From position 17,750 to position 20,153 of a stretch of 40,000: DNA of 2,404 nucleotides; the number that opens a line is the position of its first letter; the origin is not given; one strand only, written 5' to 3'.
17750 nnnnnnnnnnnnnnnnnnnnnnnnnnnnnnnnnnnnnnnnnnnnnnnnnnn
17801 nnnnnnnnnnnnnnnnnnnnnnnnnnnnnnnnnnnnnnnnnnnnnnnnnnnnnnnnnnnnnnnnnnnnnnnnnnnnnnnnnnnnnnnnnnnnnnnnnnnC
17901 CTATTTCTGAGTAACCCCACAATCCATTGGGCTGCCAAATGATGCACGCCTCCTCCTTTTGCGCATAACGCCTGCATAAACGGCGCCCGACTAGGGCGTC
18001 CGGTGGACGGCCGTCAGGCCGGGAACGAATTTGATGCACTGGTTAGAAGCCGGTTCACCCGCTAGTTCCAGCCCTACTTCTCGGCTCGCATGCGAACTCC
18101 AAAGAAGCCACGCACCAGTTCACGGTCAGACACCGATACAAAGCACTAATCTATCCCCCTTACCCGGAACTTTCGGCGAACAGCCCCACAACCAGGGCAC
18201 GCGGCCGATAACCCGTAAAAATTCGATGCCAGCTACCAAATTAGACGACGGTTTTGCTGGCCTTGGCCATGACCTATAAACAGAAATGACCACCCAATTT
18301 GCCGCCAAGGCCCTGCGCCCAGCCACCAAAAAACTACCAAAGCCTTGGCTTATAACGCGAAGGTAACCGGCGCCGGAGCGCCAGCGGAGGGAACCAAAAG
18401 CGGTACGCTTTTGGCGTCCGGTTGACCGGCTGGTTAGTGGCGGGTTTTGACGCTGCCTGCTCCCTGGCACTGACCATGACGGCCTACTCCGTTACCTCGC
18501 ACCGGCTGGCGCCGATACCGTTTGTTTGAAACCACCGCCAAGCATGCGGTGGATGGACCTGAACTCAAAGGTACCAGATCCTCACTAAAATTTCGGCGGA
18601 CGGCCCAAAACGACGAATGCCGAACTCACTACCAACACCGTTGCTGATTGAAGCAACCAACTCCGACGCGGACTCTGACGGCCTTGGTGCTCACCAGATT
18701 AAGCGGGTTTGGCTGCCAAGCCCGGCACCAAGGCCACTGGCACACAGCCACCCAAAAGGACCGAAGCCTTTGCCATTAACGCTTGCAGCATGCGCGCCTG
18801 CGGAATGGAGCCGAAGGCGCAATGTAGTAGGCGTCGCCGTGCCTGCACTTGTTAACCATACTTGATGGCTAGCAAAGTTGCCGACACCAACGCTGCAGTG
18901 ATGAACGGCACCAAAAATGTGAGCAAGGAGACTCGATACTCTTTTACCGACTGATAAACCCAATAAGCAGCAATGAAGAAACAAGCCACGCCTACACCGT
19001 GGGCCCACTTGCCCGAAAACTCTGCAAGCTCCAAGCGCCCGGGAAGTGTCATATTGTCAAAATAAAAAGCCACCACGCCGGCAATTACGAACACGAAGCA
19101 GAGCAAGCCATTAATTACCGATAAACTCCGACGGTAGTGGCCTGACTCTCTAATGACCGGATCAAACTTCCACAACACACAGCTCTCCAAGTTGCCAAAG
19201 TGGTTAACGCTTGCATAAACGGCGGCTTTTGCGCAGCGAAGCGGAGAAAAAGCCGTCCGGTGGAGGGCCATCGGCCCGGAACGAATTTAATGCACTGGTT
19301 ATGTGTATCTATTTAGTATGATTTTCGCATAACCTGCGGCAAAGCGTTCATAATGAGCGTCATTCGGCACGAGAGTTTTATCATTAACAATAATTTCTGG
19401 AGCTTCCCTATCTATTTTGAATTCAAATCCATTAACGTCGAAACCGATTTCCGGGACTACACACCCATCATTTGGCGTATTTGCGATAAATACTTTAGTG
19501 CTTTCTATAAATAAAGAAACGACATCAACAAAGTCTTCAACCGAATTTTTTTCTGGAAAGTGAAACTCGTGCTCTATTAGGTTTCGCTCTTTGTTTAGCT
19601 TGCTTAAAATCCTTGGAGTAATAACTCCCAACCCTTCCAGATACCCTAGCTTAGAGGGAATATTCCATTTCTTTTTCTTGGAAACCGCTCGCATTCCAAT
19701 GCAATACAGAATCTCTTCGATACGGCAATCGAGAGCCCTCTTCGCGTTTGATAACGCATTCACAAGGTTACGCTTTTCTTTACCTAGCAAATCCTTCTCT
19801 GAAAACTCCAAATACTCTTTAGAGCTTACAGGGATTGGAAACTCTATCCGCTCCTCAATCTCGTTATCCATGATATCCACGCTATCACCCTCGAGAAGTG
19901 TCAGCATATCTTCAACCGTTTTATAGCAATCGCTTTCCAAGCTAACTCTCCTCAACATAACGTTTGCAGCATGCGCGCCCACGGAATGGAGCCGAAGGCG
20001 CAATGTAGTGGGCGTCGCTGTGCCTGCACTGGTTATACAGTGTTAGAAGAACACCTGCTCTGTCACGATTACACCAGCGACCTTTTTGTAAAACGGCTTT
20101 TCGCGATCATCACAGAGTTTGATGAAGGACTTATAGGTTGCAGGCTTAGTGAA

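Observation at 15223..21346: attI-proximal block of cassettes enriched in nuclease, nucleotidyltransferase and Abi-like domains: candidate anti-phage cargo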

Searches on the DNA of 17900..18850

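Call 77: search_rna_families(source=window, start=17900, end=18850, threshold=evalue, max_evalue=1)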
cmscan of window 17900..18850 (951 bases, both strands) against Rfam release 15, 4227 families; matches with E-value up to 1: 0.
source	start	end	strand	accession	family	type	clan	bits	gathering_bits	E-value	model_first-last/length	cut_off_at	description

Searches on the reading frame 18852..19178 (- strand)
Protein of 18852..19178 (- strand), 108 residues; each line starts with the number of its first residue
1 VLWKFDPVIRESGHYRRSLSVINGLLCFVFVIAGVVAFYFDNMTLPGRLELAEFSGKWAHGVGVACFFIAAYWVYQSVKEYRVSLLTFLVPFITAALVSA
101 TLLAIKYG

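Call 8: search_protein_families(library=ncbifam, max_evalue=1, proteins=[window:18852-19178:-])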
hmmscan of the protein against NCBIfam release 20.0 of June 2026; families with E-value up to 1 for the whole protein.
window:18852-19178:- (108 aa): 3 families
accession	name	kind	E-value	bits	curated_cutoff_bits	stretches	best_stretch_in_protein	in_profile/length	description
NF009313.0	PRK12674.1-1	equivalog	0.042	13.7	151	1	60-104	44-89/140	Na+/H+ antiporter subunit G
NF005247.0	PRK06758.1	equivalog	0.068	13.4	233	1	25-63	65-103/128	hypothetical protein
NF002595.0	PRK02251.2-1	equivalog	0.35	11.2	109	0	25-46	36-57/84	cell division protein CrgA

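Call 9: search_protein_families(library=phrogs, max_evalue=1, proteins=[window:18852-19178:-])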
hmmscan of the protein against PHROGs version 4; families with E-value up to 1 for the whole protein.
window:18852-19178:- (108 aa): 0 families

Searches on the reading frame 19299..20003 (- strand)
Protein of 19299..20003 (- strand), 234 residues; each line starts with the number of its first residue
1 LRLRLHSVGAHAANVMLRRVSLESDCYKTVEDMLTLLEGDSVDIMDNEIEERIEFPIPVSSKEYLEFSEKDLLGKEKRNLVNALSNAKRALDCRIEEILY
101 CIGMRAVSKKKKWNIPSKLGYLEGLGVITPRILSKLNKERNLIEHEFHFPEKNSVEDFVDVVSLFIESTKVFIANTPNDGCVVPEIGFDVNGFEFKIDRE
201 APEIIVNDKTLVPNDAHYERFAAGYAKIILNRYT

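Call 5: search_protein_families(library=pfam, max_evalue=1, proteins=[window:19299-20003:-])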
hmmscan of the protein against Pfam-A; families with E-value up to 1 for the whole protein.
window:19299-20003:- (234 aa): 0 families

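Call 6: search_protein_families(library=padloc, max_evalue=1, proteins=[window:19299-20003:-])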
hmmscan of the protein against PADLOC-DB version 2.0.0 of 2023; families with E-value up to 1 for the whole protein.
window:19299-20003:- (234 aa): 0 families

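Call 8: search_protein_families(library=ncbifam, max_evalue=1, proteins=[window:19299-19940:-])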
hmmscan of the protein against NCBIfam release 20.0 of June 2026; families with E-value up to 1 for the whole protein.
window:19299-19940:- (213 aa): 0 families

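Call 9: search_protein_families(library=phrogs, max_evalue=1, proteins=[window:19299-19940:-])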
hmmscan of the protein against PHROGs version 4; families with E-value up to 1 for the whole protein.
window:19299-19940:- (213 aa): 1 family
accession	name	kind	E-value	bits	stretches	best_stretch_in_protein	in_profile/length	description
phrog_18578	-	unknown function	0.2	12.4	1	116-145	155-184/192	-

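Call 13: search_solved_structures(query=window:19299-19940:-, max_evalue=10)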
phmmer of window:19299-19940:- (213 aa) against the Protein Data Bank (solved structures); distinct sequences matched with E-value up to 10: 4.
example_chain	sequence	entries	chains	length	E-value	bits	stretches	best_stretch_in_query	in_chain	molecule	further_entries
2jxj_A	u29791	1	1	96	0.32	13.7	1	82-123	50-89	Histone demethylase JARID1A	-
4glx_A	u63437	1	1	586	0.35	13.6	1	54-116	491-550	DNA ligase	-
2owo_A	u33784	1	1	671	0.48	13.1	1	54-116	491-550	DNA ligase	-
5tt5_A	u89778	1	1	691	0.52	13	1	54-116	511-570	DNA ligase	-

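Call 31: find_homologous_proteins(query=window:19299-19940:-, max_evalue=0.001)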
Query window:19299-19940:- (213 aa): 72 proteins with E <= 0.001 among 326 candidates.
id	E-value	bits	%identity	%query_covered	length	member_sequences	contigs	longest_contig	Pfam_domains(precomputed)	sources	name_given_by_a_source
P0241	7.3e-137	472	100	100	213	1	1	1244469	-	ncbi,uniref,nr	ncbi:hypothetical protein [Marinobacter piscensis]|uniref:hypothetical protein n=1 Tax=Marinobacter 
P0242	5.1e-54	201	51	96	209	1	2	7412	-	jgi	jgi:hypothetical protein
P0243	1.9e-51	193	45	97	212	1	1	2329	-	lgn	-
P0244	5.7e-51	191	45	96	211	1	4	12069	-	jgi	-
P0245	1.3e-50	190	48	96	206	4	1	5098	-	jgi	jgi:hypothetical protein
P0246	2.5e-49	186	43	96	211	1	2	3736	-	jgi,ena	jgi:hypothetical protein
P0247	2.0e-48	183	45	96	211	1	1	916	-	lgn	-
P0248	2.7e-48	182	45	96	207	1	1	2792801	-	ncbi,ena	-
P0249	2.1e-47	179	43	96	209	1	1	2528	-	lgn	-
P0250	2.3e-46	176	43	97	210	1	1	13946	-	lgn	-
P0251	3.3e-46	175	44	96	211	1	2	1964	-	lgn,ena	-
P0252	3.4e-46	175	43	96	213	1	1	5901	-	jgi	jgi:hypothetical protein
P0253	4.0e-46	175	46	96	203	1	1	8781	-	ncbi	-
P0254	1.3e-45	173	44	96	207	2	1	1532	-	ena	-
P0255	2.4e-45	173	44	97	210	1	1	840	-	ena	-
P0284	7.2e-25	106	44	72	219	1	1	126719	-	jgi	jgi:hypothetical protein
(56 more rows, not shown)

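Call 34: search_protein_families(library=pfam, alignment_id=A3, max_evalue=0.01)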
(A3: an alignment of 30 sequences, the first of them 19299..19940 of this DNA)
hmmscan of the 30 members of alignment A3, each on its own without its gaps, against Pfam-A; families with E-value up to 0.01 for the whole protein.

A. member 1, window:19299-19940:- (213 aa): 0 families

B. families by the number of members that match (of 30 scanned): 5 families
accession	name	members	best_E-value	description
PF18334.7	XRN1_D2_D3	2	0.0052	Exoribonuclease Xrn1 D2/D3 domain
PF18735.6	HEPN_RiboL-PSP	1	5.1e-06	RiboL-PSP-HEPN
PF04074.18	DUF386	1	0.0046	YhcH/YjgK/YiaL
PF01934.22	HepT-like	1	0.0064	Ribonuclease HepT-like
PF19416.4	Astro_VPg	1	0.0087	Astrovirus VPg protein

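Call 47: find_encoding_contigs(protein=P0248, flank=7000, max_places=2)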
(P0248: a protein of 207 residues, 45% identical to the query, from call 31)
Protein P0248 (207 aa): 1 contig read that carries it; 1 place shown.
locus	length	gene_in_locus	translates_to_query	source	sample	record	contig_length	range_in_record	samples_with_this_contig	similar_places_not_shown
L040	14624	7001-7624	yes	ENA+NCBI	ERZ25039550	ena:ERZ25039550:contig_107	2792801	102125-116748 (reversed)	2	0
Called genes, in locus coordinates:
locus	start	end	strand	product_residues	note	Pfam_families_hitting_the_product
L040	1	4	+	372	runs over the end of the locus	PF02653:BPD_transp_2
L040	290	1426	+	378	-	PF02653:BPD_transp_2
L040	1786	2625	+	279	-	PF01048:PNP_UDP_1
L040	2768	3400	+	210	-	PF00485:PRK, PF13238:AAA_18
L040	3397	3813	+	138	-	PF00383:dCMP_cyt_deam_1, PF08211:dCMP_cyt_deam_2 (weak)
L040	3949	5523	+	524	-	PF01979:Amidohydro_1, PF07969:Amidohydro_3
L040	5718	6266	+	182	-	-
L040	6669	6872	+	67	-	-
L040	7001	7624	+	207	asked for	-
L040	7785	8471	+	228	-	-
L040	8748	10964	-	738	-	PF00199:Catalase, PF06628:Catalase-rel, PF01965:DJ-1_PfpI, PF18011:Catalase_C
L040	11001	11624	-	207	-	-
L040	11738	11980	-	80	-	-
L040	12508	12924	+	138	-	-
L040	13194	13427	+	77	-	-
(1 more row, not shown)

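Call 48: find_encoding_contigs(protein=P0284, flank=7000, max_places=2)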
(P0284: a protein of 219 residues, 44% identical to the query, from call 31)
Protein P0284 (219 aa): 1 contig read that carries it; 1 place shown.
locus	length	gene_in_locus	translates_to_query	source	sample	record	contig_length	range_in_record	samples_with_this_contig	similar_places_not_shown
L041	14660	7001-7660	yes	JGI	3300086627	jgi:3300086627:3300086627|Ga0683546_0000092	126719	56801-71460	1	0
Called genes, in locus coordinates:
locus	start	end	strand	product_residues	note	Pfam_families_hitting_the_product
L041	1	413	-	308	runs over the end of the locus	PF00890:FAD_binding_2 (weak), PF01134:GIDA (faint), PF01266:DAO (weak), PF07992:Pyr_redox_2, PF12831:FAD_oxidored (weak), PF13450:NAD_binding_8 (weak), PF13738:Pyr_redox_3, PF00070:Pyr_redox (weak), +3 more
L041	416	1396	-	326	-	-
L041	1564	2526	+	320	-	PF00586:AIRS, PF02769:AIRS_C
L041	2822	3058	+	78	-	-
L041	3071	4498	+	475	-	PF12867:DinB_2, PF03781:FGE-sulfatase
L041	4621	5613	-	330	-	-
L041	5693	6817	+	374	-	PF13091:PLDc_2, PF00614:PLDc (faint), PF13091:PLDc_2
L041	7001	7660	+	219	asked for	-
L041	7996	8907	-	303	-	PF16881:LIAS_N (faint), PF04055:Radical_SAM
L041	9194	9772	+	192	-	-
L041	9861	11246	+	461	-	PF25175:Beta-prop_WDR5, PF24814:WD40_Prp19, PF25172:Beta-prop_WDR3_2nd, PF25174:Beta-prop_THOC3, PF23414:Beta-prop_EML_2, PF25171:Beta-prop_WDR36-Utp21_1st, PF25175:Beta-prop_WDR5, PF25391:WD40_Gbeta, +31 more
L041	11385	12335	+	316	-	-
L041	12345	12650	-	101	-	-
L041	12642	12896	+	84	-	-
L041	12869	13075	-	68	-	-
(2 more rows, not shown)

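Call 55: find_encoding_contigs(protein=P0241, flank=10000, max_places=2)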
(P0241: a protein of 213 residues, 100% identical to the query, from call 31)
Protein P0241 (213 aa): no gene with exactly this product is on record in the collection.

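Call 61: search_solved_structures(query=A3, max_evalue=10)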
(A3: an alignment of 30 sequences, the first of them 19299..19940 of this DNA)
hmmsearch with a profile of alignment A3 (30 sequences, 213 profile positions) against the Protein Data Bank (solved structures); distinct sequences matched with E-value up to 10: 1.
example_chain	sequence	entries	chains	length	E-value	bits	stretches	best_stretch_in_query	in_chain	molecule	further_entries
4hhe_A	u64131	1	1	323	0.17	14.6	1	105-143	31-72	Quinolinate synthase A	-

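Call 102: search_protein_families(library=padloc, alignment_id=A3, max_evalue=0.01)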
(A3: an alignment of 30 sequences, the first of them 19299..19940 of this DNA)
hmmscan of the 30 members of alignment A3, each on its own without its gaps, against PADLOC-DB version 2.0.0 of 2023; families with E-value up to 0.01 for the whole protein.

A. member 1, window:19299-19940:- (213 aa): 0 families

B. families by the number of members that match (of 30 scanned): 1 family
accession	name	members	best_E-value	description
PDLC01487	Csm2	1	0.00021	CAS-III-D; effector_SS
